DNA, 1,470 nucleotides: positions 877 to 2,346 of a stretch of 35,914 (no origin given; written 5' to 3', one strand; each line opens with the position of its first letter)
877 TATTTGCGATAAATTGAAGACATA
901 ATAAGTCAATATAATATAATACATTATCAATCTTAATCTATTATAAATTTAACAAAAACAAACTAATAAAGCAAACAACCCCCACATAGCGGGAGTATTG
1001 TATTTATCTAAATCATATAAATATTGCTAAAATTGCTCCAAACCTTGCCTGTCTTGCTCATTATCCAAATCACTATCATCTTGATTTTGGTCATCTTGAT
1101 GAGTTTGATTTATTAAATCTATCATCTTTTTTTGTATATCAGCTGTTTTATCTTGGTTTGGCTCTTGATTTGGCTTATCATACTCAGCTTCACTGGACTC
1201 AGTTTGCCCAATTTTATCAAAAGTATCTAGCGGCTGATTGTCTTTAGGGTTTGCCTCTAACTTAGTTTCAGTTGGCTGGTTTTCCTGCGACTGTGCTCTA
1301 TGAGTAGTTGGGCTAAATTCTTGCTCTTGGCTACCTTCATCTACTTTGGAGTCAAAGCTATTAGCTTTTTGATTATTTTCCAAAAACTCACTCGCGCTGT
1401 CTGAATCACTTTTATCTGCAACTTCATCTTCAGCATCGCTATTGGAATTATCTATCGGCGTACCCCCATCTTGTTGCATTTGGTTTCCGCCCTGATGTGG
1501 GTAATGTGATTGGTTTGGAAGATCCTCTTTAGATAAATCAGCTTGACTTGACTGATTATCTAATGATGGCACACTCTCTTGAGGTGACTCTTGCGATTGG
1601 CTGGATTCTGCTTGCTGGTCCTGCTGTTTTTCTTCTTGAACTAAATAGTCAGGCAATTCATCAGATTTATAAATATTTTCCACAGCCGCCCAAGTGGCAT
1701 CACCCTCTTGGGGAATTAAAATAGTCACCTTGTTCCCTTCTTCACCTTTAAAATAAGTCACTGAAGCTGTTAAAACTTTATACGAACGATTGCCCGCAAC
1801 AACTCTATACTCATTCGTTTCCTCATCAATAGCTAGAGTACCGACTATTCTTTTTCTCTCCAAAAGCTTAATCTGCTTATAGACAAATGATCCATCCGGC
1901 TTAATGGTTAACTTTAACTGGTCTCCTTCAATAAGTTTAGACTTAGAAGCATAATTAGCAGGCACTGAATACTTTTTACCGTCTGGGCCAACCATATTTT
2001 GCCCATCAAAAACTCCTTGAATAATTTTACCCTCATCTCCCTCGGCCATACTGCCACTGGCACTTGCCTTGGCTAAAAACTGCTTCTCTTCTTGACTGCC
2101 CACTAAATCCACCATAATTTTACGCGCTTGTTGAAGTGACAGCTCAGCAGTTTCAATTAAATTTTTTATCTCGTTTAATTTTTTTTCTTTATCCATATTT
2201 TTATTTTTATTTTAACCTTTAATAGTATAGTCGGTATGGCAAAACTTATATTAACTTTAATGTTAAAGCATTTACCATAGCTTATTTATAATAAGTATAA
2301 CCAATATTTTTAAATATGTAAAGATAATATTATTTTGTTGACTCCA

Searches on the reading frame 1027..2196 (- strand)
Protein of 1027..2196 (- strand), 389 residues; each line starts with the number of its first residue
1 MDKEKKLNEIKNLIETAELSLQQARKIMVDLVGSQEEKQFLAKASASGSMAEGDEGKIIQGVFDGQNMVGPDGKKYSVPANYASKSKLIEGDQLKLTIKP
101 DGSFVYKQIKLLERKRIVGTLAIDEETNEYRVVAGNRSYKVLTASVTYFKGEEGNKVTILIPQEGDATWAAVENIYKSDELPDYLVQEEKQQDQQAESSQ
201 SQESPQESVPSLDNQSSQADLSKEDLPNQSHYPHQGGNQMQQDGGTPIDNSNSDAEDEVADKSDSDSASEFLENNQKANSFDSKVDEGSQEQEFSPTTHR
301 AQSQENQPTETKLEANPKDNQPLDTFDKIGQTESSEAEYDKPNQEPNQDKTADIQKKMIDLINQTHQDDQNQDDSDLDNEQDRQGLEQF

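Call 88: search_protein_families(library=padloc, alignment_id=A5, max_evalue=0.00001)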
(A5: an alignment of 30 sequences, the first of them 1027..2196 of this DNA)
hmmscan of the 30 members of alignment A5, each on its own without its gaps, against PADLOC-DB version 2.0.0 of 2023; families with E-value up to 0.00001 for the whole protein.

A. member 1, window:1027-2196:- (389 aa): 0 families

B. families by the number of members that match (of 30 scanned): 5 families
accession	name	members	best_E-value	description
PDLC02373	dCTPase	2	4.3e-24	-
PDLC04134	mad2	2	5.3e-20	mads_2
PDLC04140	mad8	1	1.1e-06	mads_8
PDLC00935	Cas2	1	3e-06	CRISPR-associated endonuclease Cas2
PDLC02068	Cas2_II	1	8.3e-06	-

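Call 89: search_protein_families(library=pfam, alignment_id=A5, max_evalue=1e-8)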
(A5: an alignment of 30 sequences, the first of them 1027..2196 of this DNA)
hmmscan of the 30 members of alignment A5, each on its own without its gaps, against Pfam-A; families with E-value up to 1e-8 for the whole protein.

A. member 1, window:1027-2196:- (389 aa): 0 families

B. families by the number of members that match (of 30 scanned): 46 families (the first 25 are shown)
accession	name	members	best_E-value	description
PF02355.23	SecD_SecF_C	2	1.4e-57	Protein export membrane protein SecD/SecF, C-terminal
PF00534.26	Glycos_transf_1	2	1.7e-36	Glycosyl transferases group 1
PF13692.12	Glyco_trans_1_4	2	7.7e-33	Glycosyl transferases group 1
PF13439.12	Glyco_transf_4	2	6.4e-21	Glycosyltransferase Family 4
PF13579.12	Glyco_trans_4_4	2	2.2e-13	Glycosyl transferase 4-like domain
PF13428.12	TPR_14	2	2.8e-09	Tetratricopeptide repeat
PF00437.27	T2SSE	1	1.7e-132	Type II/IV secretion system protein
PF01795.25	Methyltransf_5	1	1.2e-92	MraW methylase family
PF00905.27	Transpeptidase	1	1.4e-73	Penicillin binding protein transpeptidase domain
PF00687.26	Ribosomal_L1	1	5e-56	Ribosomal protein L1p/L10e family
PF00482.28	T2SSF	1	9.4e-53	Type II secretion system (T2SS), protein F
PF02381.23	MraZ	1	1.4e-41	MraZ protein, putative antitoxin-like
PF00953.26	Glycos_transf_4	1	6.2e-32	Glycosyl transferase family 4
PF00298.24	Ribosomal_L11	1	7.5e-31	Ribosomal protein L11, RNA binding domain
PF02357.24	NusG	1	9.9e-31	Transcription termination factor nusG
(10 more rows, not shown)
